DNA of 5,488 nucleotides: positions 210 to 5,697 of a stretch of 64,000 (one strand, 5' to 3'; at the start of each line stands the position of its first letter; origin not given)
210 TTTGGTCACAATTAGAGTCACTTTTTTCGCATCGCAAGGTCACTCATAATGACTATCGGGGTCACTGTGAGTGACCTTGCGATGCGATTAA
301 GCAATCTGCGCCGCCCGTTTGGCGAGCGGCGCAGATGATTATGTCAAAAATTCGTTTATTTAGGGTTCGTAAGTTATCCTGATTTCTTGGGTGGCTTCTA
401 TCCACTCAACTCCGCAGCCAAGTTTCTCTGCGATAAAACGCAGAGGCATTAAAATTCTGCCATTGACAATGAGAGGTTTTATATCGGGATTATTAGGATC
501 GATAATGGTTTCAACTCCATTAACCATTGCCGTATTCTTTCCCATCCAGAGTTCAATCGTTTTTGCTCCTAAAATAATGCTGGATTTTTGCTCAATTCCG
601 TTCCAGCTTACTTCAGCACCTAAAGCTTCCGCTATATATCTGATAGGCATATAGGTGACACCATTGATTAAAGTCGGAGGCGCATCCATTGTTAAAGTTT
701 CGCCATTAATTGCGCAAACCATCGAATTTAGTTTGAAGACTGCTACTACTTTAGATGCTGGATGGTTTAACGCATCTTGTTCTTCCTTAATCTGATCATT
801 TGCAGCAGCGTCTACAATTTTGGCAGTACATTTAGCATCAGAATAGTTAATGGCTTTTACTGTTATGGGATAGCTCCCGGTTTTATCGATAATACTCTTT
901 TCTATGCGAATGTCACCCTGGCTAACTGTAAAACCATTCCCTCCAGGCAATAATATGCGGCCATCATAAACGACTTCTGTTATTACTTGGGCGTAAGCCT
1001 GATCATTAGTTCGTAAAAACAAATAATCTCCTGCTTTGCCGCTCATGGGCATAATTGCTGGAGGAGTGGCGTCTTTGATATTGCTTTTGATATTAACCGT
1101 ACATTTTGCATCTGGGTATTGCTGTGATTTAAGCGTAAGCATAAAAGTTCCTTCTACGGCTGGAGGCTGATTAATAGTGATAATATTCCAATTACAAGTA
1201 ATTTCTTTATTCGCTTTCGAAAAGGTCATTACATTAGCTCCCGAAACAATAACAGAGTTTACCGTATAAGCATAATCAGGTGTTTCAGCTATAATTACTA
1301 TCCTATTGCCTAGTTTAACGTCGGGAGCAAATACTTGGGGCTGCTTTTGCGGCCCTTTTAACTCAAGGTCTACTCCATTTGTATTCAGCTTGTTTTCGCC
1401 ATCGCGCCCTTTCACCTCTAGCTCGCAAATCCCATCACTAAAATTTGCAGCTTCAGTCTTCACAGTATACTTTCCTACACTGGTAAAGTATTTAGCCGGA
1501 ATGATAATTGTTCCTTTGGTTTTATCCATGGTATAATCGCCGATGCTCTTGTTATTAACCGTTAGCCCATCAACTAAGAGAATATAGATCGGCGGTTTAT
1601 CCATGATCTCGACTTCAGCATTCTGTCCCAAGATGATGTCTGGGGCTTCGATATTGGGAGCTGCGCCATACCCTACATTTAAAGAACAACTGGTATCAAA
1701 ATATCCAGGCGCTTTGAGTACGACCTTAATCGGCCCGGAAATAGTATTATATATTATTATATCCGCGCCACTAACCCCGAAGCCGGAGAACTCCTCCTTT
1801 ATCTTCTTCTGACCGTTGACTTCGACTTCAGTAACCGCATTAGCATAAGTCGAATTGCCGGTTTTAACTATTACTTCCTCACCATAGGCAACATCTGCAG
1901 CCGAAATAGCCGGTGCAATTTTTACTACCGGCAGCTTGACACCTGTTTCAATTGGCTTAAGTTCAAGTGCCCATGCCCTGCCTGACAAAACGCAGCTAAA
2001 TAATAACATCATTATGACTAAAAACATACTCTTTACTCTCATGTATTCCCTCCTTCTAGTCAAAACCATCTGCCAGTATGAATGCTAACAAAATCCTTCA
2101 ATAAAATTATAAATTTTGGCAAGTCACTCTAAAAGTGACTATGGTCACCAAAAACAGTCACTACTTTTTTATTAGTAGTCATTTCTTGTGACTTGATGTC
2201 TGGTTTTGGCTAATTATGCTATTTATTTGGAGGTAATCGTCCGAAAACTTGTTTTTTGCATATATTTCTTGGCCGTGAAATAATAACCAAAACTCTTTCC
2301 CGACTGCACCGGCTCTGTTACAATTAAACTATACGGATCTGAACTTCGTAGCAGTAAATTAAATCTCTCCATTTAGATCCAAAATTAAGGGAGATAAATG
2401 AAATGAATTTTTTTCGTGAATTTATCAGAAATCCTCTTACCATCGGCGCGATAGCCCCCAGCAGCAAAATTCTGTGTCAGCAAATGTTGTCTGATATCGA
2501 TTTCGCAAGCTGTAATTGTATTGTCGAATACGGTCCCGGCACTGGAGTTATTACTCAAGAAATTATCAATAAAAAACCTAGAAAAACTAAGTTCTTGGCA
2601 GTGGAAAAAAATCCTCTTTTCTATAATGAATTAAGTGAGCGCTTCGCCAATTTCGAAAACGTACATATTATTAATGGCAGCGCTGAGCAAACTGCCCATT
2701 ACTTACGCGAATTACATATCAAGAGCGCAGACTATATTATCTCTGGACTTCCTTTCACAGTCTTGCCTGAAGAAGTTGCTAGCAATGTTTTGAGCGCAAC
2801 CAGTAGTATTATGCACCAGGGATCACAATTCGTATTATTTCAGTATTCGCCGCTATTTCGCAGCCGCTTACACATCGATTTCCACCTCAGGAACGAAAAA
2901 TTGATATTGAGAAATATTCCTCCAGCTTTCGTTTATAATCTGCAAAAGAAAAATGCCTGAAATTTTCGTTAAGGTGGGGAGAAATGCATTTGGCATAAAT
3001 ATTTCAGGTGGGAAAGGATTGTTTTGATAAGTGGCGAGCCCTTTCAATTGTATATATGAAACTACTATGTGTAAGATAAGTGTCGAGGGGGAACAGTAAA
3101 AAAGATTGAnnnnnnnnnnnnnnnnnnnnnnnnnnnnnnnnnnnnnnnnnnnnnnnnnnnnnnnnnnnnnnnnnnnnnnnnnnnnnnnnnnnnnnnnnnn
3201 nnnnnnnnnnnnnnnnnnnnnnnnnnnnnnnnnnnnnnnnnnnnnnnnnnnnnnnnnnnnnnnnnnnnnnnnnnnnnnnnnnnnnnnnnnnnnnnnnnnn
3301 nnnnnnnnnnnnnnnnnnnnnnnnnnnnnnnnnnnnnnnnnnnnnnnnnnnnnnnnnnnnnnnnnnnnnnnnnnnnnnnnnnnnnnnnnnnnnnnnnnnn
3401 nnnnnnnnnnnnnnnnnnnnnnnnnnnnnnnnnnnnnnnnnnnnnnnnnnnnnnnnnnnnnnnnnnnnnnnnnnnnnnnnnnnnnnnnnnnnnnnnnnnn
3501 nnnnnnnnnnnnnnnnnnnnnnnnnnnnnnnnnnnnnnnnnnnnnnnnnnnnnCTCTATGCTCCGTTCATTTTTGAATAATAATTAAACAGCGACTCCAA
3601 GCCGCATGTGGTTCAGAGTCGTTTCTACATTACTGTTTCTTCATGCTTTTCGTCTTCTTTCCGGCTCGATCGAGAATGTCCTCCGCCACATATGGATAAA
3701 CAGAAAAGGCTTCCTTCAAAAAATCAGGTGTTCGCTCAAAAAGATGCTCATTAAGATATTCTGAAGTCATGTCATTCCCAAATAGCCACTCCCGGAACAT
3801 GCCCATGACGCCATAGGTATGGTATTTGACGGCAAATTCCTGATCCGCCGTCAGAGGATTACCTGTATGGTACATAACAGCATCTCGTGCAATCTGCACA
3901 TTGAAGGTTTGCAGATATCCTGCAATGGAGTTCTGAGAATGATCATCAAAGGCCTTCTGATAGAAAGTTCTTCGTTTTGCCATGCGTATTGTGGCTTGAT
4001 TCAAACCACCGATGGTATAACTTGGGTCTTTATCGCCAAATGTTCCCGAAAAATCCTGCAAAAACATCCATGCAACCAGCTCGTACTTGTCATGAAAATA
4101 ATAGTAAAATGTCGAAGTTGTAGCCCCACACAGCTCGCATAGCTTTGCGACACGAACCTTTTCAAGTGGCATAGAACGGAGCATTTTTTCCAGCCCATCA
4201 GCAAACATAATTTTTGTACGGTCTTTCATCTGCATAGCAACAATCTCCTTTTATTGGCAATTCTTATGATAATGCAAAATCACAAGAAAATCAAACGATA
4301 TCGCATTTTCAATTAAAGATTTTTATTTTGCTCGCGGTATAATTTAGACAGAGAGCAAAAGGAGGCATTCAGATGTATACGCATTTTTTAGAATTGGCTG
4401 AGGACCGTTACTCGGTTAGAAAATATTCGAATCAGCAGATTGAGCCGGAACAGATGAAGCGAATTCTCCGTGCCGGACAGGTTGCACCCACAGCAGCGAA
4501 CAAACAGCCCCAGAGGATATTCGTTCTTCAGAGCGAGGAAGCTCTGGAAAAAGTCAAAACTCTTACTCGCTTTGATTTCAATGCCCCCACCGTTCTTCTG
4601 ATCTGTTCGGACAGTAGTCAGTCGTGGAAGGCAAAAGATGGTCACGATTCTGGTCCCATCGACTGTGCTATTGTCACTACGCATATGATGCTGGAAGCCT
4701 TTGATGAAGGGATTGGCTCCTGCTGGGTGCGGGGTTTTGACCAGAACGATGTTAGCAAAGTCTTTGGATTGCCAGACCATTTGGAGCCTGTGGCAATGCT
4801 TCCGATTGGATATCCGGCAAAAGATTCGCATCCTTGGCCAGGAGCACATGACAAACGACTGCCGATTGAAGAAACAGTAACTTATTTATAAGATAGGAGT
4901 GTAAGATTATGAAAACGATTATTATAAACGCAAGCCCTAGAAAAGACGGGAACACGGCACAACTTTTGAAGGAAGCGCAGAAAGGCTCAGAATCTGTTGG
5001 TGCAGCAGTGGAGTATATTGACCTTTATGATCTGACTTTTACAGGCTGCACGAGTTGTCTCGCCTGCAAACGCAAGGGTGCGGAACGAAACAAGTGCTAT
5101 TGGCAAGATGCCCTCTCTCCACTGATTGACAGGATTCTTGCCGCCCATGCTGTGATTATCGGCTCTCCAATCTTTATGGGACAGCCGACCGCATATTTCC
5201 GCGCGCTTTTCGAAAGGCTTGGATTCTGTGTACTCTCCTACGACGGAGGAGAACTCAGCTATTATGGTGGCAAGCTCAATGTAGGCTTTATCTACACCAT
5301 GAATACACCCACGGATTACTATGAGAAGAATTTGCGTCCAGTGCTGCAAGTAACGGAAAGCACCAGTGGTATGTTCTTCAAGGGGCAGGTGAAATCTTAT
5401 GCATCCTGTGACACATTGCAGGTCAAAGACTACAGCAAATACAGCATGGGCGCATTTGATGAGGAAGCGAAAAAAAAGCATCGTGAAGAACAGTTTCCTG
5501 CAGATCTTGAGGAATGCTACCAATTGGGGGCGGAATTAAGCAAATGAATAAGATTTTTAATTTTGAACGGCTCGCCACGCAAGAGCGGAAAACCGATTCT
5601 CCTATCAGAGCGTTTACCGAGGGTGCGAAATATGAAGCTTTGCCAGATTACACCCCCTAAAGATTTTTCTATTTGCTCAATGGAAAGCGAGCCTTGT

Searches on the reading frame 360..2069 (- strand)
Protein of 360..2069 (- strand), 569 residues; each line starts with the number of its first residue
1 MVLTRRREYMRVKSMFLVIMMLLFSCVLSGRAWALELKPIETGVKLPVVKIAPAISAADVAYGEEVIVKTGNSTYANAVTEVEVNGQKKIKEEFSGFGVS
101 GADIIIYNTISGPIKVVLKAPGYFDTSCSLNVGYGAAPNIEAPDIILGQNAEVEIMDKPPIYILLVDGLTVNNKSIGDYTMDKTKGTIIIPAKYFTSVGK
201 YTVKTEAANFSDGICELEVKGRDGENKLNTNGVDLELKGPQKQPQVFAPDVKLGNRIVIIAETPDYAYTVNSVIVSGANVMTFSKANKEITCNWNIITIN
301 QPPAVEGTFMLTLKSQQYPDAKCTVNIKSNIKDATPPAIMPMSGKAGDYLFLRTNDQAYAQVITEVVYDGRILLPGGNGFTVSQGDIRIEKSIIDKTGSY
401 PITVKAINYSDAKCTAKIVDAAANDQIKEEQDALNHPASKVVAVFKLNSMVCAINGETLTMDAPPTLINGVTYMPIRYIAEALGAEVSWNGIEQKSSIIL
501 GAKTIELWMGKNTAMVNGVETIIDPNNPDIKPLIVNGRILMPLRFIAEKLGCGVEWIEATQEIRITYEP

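Call 53: search_protein_families(library=pfam, proteins=[window:360-2069:-], max_evalue=0.0001)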
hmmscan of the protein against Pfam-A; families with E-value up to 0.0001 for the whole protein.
window:360-2069:- (569 aa): 2 families
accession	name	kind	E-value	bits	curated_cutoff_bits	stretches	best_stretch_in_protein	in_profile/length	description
PF07833.16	Cu_amine_oxidN1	-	1.1e-30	106.2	24.2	1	454-565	2-108/108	Copper amine oxidase N-terminal domain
PF07550.17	Shr-like_HID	-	1.6e-26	93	22.3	2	352-418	16-81/82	Heme-binding protein Shr-like, Hb-interacting domain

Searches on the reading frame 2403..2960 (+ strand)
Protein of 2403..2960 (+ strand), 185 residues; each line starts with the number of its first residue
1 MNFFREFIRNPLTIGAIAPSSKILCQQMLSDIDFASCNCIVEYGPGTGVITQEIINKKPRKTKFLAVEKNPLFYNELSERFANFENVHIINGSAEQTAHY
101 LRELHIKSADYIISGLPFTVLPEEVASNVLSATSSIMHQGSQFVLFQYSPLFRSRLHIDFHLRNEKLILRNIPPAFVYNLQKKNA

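Call 53: search_protein_families(library=pfam, proteins=[window:2403-2960:+], max_evalue=0.0001)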
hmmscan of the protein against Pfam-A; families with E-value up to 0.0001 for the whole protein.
window:2403-2960:+ (185 aa): 1 family
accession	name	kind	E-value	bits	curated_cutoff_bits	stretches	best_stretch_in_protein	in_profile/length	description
PF00398.26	RrnaAD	-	6.8e-07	29.1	24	1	22-118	16-109/263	Ribosomal RNA adenine dimethylase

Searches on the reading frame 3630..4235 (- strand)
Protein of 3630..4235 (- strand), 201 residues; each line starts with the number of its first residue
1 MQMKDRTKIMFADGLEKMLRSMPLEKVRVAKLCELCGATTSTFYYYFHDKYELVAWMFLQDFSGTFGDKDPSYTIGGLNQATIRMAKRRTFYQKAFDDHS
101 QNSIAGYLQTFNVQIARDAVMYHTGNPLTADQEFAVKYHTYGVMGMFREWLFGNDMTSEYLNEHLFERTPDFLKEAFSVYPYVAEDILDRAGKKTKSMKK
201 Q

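Call 53: search_protein_families(library=pfam, proteins=[window:3630-4235:-], max_evalue=0.0001)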
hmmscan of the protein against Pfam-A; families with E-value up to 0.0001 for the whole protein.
window:3630-4235:- (201 aa): 1 family
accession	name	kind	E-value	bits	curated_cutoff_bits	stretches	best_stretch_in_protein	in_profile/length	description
PF14278.11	TetR_C_8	-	4.2e-09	36.8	26.1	1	84-165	13-97/103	Transcriptional regulator C-terminal region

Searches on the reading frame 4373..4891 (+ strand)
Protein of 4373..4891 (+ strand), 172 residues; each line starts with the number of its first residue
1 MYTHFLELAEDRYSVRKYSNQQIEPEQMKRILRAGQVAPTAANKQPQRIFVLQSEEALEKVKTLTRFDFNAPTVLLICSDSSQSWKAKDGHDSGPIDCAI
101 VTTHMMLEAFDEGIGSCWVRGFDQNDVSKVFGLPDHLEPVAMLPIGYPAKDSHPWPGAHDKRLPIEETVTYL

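Call 53: search_protein_families(library=pfam, proteins=[window:4373-4891:+], max_evalue=0.0001)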
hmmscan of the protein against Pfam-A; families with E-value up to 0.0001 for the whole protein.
window:4373-4891:+ (172 aa): 2 families
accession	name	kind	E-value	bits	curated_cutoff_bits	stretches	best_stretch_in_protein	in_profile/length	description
PF00881.29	Nitroreductase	-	2.7e-28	99.7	23.5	2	68-147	87-167/167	Nitroreductase family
PF14512.11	TM1586_NiRdase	-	1.6e-14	54.5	27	1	7-169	4-149/215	Putative TM nitroreductase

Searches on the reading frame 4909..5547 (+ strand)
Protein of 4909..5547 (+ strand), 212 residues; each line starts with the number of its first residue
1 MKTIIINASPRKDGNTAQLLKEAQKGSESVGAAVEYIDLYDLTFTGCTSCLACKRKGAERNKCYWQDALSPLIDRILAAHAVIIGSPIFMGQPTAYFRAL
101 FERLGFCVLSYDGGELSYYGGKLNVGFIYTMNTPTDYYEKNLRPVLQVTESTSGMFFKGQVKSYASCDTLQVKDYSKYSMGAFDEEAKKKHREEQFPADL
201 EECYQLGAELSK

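Call 53: search_protein_families(library=pfam, proteins=[window:4909-5547:+], max_evalue=0.0001)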
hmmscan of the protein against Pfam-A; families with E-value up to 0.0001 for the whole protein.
window:4909-5547:+ (212 aa): 2 families
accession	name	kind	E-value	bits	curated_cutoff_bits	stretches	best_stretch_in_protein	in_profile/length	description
PF03358.20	FMN_red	-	4.5e-18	65.7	24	1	1-113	1-101/152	NADPH-dependent FMN reductase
PF02525.22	Flavodoxin_2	-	1.8e-11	44.6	27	1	1-149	1-155/198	Flavodoxin-like fold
